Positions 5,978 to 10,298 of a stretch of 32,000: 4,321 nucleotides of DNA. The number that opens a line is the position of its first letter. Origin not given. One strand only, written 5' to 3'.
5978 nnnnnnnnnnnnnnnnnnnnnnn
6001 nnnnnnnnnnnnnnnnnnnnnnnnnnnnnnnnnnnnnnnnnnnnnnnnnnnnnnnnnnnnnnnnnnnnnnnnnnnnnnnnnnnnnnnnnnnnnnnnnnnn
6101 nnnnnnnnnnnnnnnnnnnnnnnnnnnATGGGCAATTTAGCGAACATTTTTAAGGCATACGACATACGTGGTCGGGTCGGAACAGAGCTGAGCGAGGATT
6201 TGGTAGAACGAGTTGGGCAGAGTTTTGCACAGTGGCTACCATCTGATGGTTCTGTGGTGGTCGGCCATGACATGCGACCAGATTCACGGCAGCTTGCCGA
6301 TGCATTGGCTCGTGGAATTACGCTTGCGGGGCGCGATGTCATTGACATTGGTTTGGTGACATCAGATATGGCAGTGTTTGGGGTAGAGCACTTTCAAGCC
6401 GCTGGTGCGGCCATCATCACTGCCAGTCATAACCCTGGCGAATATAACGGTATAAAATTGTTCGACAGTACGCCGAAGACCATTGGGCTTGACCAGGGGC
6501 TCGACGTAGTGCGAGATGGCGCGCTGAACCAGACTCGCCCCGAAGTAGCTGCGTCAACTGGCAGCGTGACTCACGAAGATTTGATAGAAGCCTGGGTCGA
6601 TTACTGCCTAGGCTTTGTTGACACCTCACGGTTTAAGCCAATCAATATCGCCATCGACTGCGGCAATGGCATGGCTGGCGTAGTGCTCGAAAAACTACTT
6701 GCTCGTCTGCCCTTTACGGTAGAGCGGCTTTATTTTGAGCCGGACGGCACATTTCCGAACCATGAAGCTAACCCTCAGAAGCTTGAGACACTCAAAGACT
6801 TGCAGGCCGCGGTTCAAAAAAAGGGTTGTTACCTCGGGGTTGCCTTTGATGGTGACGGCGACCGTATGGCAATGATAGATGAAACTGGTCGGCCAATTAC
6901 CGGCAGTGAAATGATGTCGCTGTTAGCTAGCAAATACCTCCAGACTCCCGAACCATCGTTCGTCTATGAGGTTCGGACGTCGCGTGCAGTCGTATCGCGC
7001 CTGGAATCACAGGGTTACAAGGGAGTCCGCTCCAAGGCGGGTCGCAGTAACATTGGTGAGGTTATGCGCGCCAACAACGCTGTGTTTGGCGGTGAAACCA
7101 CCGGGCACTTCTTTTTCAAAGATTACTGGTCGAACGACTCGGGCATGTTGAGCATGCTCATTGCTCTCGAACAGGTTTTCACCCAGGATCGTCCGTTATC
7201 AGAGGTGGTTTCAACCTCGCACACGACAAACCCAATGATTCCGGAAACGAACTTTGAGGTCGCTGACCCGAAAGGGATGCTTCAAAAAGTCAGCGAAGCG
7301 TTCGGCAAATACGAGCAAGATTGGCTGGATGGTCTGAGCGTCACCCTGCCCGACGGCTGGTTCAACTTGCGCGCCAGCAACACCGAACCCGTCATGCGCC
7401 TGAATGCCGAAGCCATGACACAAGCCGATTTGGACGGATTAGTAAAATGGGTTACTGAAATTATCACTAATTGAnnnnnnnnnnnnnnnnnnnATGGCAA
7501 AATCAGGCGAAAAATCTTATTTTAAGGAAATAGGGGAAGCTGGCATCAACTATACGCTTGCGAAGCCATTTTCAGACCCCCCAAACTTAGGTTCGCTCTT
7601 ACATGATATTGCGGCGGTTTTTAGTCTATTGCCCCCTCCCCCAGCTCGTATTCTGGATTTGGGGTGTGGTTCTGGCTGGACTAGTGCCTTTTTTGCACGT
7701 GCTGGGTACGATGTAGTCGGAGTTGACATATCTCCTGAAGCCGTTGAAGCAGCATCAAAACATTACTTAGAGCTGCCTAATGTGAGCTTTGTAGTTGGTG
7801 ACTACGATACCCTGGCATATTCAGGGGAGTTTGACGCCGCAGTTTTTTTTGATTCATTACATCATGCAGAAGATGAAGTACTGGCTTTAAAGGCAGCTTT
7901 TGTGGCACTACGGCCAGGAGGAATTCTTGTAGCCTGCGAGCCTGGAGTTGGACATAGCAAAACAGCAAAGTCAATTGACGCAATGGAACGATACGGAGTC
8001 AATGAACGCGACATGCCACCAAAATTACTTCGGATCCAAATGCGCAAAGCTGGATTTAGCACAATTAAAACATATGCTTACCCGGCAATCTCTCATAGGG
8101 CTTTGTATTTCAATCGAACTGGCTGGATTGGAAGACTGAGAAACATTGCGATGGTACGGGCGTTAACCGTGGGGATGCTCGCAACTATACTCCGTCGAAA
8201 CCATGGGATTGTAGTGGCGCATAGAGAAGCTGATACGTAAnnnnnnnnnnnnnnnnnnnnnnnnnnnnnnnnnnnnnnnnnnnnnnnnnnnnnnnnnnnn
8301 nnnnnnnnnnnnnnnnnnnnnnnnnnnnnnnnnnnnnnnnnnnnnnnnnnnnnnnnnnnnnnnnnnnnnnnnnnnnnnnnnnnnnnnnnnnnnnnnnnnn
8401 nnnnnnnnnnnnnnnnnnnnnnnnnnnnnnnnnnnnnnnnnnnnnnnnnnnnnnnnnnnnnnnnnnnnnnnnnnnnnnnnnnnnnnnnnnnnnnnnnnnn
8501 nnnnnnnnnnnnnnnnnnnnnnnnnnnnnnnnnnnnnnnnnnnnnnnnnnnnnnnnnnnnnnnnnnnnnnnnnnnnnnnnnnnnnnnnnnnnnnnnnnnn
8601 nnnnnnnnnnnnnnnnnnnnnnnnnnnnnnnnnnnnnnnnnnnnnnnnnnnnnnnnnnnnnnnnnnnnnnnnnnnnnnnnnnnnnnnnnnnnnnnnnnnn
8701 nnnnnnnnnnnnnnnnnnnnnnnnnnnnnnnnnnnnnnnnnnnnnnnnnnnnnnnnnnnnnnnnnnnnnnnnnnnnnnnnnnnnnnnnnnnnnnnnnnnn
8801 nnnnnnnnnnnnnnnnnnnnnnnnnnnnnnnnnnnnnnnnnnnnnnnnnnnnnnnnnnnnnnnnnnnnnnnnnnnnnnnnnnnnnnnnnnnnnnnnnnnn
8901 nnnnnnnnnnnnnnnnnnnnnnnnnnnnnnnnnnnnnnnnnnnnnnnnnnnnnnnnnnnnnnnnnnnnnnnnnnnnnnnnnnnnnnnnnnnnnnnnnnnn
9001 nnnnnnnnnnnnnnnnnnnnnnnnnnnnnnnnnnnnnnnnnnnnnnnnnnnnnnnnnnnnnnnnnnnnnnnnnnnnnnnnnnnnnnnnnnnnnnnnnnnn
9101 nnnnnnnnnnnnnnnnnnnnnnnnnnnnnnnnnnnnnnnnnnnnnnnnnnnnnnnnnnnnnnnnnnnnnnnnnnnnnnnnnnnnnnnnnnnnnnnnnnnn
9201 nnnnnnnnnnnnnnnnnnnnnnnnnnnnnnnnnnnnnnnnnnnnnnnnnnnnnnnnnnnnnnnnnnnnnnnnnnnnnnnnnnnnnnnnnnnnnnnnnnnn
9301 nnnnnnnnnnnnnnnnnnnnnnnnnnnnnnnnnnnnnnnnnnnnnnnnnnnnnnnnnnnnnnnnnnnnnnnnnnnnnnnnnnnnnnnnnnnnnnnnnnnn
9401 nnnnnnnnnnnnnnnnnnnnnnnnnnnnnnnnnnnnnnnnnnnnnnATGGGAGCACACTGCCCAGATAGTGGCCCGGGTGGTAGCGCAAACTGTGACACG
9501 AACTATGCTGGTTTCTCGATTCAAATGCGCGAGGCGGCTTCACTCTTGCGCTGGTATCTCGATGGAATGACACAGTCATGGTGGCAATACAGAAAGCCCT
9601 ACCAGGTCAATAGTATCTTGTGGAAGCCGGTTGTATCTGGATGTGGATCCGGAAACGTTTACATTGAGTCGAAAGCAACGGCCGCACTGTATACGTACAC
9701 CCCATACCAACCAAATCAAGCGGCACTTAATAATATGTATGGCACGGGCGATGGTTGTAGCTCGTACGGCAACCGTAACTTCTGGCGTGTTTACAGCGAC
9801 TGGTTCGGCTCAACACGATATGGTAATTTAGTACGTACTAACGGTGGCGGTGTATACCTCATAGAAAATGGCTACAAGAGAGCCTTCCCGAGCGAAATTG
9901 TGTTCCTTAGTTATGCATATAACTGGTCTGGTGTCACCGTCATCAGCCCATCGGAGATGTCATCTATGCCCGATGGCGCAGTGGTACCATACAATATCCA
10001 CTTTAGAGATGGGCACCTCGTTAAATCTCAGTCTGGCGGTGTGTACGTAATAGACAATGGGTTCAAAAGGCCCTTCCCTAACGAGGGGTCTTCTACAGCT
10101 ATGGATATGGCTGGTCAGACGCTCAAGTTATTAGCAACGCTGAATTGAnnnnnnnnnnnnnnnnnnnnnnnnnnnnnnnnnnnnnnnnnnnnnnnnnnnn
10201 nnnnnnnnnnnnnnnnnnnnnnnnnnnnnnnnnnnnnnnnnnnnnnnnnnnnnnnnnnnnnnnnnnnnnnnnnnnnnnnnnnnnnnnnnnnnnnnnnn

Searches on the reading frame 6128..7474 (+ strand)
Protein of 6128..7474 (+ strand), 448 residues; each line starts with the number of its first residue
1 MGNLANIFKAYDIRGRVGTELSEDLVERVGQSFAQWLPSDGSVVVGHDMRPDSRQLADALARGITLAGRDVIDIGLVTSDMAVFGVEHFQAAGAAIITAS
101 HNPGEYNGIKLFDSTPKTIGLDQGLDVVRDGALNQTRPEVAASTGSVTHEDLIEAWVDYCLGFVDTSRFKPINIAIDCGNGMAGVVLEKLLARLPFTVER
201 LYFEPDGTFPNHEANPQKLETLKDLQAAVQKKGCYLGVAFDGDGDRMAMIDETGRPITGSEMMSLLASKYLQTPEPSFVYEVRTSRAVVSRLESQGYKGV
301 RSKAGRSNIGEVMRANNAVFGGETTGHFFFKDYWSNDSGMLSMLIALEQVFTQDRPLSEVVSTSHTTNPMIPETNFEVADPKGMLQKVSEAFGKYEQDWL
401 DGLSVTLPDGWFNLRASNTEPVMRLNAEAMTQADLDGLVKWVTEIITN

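Call 4: search_protein_families(library=pfam, proteins=[window:6128-7474:+], max_evalue=0.01)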
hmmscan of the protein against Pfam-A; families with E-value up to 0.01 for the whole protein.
window:6128-7474:+ (448 aa): 4 families
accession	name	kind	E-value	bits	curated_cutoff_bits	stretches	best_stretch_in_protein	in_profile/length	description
PF02878.22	PGM_PMM_I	-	1.3e-34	119.2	22.5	1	6-121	2-121/138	Phosphoglucomutase/phosphomannomutase, alpha/beta/alpha domain I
PF02879.22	PGM_PMM_II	-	1.2e-23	84.1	29.3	1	155-254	2-103/103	Phosphoglucomutase/phosphomannomutase, alpha/beta/alpha domain II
PF02880.22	PGM_PMM_III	-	2.1e-18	66.9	20.7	1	259-362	2-109/115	Phosphoglucomutase/phosphomannomutase, alpha/beta/alpha domain III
PF00408.26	PGM_PMM_IV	-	1.1e-09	38.7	23.1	1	373-439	1-62/68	Phosphoglucomutase/phosphomannomutase, C-terminal domain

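Call 28: search_protein_families(library=ncbifam, proteins=[window:6128-7474:+], max_evalue=0.00001)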
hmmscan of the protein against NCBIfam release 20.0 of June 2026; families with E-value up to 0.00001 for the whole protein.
window:6128-7474:+ (448 aa): 5 families
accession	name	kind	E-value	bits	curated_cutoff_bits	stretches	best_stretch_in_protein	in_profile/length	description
NF007088.0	PRK09542.1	equivalog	3.9e-130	434.9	618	1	3-447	7-454/456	phosphomannomutase/phosphoglucomutase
TIGR03990.1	Arch_GlmM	equivalog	9.6e-103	344.4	439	1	6-445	2-443/444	phosphoglucosamine mutase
NF011943.0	PRK15414.1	subfamily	2.2e-87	294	801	1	6-434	5-441/456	phosphomannomutase CpsG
NF046027.1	PhglucPhmanMutPgmG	equivalog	1.8e-80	270.9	600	1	7-444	9-448/460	phosphoglucomutase/phosphomannomutase PgmG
TIGR01455.1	glmM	equivalog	2.6e-58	197.8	447.55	1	12-447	5-441/442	phosphoglucosamine mutase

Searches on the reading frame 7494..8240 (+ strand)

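Call 4: search_protein_families(library=pfam, proteins=[window:7494-8240:+], max_evalue=0.01)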
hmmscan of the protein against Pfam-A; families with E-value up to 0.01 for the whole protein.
window:7494-8240:+ (248 aa): 14 families
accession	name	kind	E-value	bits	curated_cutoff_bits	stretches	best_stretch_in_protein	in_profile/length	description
PF13649.12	Methyltransf_25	-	1.9e-20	73.8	27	1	53-143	1-97/97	Methyltransferase domain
PF08241.18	Methyltransf_11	-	5.7e-20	72.2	21.2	1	54-146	1-94/95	Methyltransferase domain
PF13847.12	Methyltransf_31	-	1.3e-17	64.3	27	1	52-153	6-114/145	Methyltransferase domain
PF13489.12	Methyltransf_23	-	1.6e-17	64.2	27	1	42-189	15-160/164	Methyltransferase domain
PF08242.18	Methyltransf_12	-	5.9e-15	56.2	30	1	54-145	1-98/98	Methyltransferase domain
PF05724.17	TPMT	-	3.8e-06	27.2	26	1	47-98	35-86/218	Thiopurine S-methyltransferase (TPMT)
PF13578.12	Methyltransf_24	-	5.7e-06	27.6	26.3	1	55-146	2-101/105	Methyltransferase domain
PF01209.24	Ubie_methyltran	-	5.7e-06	26.3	20.1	1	50-149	48-153/233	ubiE/COQ5 methyltransferase family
PF05175.20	MTS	-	2.5e-05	24.4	23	1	50-132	31-118/170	Methyltransferase small domain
PF03848.20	TehB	-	2.6e-05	24.2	20.4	1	50-86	31-67/193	Tellurite resistance protein TehB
PF01135.25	PCMT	-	2.7e-05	24.5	20.3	1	49-147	73-171/210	Protein-L-isoaspartate(D-aspartate) O-methyltransferase (PCMT)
PF02353.26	CMAS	-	0.0019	18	27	1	51-147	64-164/273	Mycolic acid cyclopropane synthetase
PF06325.19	PrmA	-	0.0043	17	22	1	51-89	163-202/296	Ribosomal protein L11 methyltransferase (PrmA)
PF09445.16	Methyltransf_15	-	0.0096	16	22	0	52-114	3-68/165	RNA cap guanine-N2 methyltransferase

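Call 28: search_protein_families(library=ncbifam, proteins=[window:7494-8240:+], max_evalue=0.00001)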
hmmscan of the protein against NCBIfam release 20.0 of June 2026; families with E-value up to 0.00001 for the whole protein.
window:7494-8240:+ (248 aa): 24 families
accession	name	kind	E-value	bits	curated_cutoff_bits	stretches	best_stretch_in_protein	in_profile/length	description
TIGR02021.1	BchM-ChlM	equivalog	1.4e-14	54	158.9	1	51-129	56-136/218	magnesium protoporphyrin IX methyltransferase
NF045667.1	MTase_DVU1556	equivalog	5.6e-14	52.1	155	1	45-190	20-162/213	DVU_1556 family methyltransferase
TIGR01983.1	UbiG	equivalog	1.2e-12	47.6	102.95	1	51-146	51-150/228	bifunctional 2-polyprenyl-6-hydroxyphenol methylase/3-demethylubiquinol 3-O-methyltransferase UbiG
NF043040.1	corrin_prot_MT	hypoth_equivalog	2.5e-11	43.4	180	1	42-156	34-156/216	corrinoid protein-associated methyltransferase CpaM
NF047649.1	MTase_UXPK_star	exception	2.8e-10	39.7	460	1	42-147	69-181/283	methyltransferase/UXPK-star double selenoprotein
NF001241.0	PRK00216.1-2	equivalog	4.1e-10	39.7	327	1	48-154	50-154/231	demethylmenaquinone methyltransferase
NF041536.1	ArsM_DUF2284_UU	exception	1.2e-09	37.1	575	1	51-149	78-182/459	arsenite methyltransferase/DUF2284 domain selenoprotein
TIGR02072.1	BioC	equivalog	1.9e-09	37.7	184.95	1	49-148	34-133/244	malonyl-ACP O-methyltransferase BioC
NF041537.1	ArsM_AhpD_UU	exception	1e-08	34.4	510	1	51-149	78-182/345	arsenite methyltransferase/AhpD domain selenoprotein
TIGR01934.1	MenG_MenH_UbiE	subfamily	2.6e-08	33.5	158.35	1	47-156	37-150/223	ubiquinone/menaquinone biosynthesis methyltransferase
NF041820.1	daptide_MTase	equivalog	3.4e-08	33.3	175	1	37-118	24-110/243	daptide-type RiPP biosynthesis methyltransferase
NF011527.0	PRK14968.1-1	equivalog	1.4e-07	31.4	242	1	49-115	34-96/192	putative methyltransferase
NF011529.0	PRK14968.1-3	equivalog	1.6e-07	31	162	1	52-120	37-106/198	putative methyltransferase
NF008405.0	PRK11207.1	equivalog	2e-07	30.7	218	1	50-116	31-99/198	tellurite resistance methyltransferase TehB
NF001453.0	PRK00312.1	equivalog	2.2e-07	30.6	188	1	42-148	72-176/217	protein-L-isoaspartate(D-aspartate) O-methyltransferase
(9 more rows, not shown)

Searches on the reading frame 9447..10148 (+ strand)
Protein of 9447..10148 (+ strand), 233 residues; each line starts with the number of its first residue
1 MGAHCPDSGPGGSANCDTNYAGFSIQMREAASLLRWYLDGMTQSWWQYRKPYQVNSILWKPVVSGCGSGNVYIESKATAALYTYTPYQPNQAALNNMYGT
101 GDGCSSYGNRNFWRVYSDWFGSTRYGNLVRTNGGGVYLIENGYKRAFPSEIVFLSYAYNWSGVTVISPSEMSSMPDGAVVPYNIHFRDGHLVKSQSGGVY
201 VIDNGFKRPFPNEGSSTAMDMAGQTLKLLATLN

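Call 4: search_protein_families(library=pfam, proteins=[window:9447-10148:+], max_evalue=0.01)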
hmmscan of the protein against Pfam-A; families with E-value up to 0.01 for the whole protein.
window:9447-10148:+ (233 aa): 0 families
